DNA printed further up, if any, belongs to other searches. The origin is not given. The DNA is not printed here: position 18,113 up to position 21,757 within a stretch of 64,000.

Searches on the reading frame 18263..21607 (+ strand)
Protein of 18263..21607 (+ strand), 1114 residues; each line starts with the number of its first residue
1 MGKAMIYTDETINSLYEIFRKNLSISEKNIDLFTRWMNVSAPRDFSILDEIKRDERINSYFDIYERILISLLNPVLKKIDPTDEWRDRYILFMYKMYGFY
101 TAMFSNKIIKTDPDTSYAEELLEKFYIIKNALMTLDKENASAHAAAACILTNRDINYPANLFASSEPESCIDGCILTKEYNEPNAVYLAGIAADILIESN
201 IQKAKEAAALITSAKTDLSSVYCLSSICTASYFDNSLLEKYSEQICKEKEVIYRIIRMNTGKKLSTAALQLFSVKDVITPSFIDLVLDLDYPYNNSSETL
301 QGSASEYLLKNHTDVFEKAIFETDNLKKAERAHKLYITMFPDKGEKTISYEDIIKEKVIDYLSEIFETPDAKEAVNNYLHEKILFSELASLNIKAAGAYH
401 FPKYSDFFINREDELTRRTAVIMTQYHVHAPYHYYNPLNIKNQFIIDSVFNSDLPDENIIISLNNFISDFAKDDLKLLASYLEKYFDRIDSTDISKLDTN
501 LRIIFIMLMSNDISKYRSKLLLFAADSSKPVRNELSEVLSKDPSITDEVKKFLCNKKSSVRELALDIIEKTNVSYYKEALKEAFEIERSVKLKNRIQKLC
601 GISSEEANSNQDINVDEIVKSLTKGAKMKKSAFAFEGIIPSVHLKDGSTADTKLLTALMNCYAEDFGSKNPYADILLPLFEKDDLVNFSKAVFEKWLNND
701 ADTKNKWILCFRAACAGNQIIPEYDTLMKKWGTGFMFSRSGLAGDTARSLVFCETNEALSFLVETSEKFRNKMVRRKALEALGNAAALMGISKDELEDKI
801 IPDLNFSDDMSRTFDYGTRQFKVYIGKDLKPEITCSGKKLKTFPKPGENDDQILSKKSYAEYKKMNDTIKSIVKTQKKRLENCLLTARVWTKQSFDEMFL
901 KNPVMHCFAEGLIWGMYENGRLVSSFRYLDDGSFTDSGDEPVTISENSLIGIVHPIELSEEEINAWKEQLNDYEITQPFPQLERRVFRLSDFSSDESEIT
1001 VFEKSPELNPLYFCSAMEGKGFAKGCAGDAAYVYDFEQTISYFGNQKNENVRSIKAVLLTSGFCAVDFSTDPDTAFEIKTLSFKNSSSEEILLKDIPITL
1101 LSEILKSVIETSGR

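Call 12: search_protein_families(library=pfam, proteins=[window:18263-21607:+], max_evalue=0.00001)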
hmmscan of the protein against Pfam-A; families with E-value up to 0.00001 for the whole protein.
window:18263-21607:+ (1114 aa): 1 family
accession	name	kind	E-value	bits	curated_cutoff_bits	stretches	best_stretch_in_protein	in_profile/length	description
PF13569.11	DUF4132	-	7.4e-45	153.5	27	1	837-1020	1-177/179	Domain of unknown function (DUF4132)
